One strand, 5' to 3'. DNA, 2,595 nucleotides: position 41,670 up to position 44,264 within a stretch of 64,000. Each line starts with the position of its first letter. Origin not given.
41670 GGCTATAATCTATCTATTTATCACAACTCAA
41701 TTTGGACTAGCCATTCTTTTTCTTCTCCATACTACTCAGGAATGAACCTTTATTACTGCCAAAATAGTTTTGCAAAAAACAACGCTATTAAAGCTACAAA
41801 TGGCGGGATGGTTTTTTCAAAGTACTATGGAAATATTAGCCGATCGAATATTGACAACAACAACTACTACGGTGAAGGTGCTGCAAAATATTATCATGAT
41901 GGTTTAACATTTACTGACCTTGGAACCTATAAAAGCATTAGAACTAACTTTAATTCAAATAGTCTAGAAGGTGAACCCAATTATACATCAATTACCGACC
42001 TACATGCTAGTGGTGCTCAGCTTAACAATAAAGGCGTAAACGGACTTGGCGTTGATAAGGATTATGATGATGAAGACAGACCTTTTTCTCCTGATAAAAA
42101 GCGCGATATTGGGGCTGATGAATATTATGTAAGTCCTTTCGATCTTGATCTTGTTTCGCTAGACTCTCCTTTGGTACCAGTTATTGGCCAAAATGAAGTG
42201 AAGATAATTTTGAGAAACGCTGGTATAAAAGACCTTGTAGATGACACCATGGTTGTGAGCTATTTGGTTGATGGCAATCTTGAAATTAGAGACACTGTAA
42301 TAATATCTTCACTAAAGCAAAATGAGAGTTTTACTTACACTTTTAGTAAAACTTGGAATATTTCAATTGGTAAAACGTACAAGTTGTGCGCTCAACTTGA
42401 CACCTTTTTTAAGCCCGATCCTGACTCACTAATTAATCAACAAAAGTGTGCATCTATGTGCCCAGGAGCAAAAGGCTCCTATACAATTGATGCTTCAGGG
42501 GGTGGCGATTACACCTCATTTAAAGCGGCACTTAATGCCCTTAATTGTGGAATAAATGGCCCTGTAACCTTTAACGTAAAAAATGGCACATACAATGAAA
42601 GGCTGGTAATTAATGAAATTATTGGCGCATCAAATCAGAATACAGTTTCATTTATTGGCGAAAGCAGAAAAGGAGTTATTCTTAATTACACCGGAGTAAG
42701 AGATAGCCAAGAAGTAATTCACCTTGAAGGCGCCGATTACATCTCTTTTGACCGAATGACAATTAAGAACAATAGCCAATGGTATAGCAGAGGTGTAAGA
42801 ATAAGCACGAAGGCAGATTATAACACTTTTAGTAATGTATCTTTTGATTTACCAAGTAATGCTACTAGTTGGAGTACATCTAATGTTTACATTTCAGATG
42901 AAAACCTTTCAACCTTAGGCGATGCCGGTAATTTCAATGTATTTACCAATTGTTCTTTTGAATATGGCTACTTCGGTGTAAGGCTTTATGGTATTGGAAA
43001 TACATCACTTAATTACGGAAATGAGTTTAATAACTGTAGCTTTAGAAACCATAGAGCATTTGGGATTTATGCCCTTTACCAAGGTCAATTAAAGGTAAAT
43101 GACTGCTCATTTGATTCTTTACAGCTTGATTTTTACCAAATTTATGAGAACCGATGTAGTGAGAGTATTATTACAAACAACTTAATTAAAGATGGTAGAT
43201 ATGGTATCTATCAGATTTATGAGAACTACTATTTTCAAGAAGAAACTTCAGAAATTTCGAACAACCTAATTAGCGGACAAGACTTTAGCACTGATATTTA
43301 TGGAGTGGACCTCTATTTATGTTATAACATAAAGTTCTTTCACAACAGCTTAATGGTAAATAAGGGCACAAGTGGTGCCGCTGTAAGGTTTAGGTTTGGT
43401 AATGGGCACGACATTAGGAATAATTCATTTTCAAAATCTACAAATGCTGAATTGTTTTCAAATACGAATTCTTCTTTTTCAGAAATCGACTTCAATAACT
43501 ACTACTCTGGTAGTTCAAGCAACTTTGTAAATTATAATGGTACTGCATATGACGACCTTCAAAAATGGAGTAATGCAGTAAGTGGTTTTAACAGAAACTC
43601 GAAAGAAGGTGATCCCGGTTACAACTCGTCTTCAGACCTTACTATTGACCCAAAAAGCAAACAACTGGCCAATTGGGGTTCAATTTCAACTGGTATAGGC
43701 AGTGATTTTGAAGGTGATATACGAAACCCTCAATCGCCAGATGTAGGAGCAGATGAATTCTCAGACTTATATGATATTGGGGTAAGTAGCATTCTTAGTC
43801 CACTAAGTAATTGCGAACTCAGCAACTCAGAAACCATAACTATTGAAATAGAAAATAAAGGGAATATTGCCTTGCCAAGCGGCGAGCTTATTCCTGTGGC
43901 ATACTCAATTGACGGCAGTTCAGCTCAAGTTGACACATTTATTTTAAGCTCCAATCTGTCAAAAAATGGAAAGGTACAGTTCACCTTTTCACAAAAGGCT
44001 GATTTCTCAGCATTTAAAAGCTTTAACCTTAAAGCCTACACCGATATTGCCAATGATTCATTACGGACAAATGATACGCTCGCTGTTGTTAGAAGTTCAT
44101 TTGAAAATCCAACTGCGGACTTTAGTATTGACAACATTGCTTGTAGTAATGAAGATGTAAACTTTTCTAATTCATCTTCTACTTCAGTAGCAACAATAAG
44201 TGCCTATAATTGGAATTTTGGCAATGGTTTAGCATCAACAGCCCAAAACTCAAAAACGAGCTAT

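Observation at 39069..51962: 12.9-kb gene for a 4297-aa T9SS cargo with 3 beta-helix modules, ~28 PKD domains and a CTD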

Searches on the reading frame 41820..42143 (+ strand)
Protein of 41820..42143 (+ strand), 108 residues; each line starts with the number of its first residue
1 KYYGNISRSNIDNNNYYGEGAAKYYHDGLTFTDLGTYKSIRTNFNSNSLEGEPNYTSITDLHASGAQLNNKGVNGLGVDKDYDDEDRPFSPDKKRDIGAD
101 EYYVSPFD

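Call 80: search_solved_structures(query=A5, max_evalue=1, show_alignments=3)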
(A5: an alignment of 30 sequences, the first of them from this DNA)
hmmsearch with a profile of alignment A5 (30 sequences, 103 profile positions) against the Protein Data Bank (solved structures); distinct sequences matched with E-value up to 1: 4.
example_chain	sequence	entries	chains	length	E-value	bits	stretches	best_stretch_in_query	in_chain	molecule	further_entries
9rx2_A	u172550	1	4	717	0.69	13.3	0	7-58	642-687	Parallel beta-helix repeat protein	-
8g0z_A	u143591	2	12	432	0.8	13.1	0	11-94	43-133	DnaB-like replicative helicase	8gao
8due_A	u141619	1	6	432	0.81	13.1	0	11-94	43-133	DnaB-like replicative helicase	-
8dtp_A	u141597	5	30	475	0.87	13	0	11-94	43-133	DnaB-like replicative helicase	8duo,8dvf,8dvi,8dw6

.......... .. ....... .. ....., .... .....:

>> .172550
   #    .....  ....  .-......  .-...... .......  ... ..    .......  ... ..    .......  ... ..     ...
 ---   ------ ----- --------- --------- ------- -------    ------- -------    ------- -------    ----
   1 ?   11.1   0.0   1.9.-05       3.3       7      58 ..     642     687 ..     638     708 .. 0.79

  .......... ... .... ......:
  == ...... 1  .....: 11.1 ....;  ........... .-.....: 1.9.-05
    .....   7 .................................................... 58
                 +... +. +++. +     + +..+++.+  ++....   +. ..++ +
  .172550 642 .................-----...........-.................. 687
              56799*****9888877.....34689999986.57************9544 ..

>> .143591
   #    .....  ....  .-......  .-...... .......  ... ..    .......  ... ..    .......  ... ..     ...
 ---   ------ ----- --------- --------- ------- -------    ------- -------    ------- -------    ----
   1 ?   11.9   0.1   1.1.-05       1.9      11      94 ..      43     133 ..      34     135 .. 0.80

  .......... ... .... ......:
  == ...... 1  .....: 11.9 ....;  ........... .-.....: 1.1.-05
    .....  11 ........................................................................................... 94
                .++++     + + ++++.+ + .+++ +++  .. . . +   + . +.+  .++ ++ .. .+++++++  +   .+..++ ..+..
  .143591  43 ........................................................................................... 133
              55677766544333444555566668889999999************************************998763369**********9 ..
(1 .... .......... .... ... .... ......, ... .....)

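Call 81: search_protein_families(library=pfam, alignment_id=A5, max_evalue=1)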
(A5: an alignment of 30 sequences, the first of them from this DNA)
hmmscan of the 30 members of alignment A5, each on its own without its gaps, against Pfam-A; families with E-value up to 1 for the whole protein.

A. member 1, seq(108 aa): 0 families

B. families by the number of members that match (of 30 scanned): 4 families
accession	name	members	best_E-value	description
PF17161.10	DUF5123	1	0.025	Domain of unknown function (DUF5123)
PF05693.19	Glycogen_syn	1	0.044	Glycogen synthase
PF25688.1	P22_gp7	1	0.37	Bacteriophage P22 DNA ejection protein gp7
PF16151.10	DUF4859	1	0.76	Domain of unknown function (DUF4859)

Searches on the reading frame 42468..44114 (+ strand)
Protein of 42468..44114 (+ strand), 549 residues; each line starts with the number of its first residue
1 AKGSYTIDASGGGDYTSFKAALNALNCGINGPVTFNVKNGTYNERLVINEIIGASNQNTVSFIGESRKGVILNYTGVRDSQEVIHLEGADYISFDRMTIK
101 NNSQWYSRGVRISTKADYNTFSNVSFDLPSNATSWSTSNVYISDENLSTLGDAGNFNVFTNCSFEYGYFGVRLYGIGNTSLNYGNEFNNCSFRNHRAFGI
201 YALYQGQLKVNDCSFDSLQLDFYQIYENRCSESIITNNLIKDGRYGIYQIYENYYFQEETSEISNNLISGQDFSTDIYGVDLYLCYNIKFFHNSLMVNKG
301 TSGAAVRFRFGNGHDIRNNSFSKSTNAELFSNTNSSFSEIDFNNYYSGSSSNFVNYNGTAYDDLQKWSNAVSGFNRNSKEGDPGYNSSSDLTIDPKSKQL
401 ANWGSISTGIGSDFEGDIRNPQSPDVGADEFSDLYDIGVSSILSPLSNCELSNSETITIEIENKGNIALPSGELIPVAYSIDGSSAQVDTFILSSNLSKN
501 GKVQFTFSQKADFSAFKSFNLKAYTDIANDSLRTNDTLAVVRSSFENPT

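Call 6: search_protein_families(library=pfam, proteins=[window:42471-44070:+], max_evalue=10)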
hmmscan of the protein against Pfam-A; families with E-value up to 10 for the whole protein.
window:42471-44070:+ (533 aa): 2 families
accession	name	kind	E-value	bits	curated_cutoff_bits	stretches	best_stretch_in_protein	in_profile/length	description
PF13229.12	Beta_helix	-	1.7e-07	31.5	25.9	1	130-282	21-145/158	Right handed beta helix region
PF01095.25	Pectinesterase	-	0.026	13.7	27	1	7-125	5-124/298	Pectinesterase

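Call 15: search_protein_families(library=ncbifam, proteins=[window:42468-44114:+], max_evalue=10)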
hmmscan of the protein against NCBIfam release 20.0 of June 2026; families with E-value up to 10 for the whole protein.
window:42468-44114:+ (549 aa): 0 families
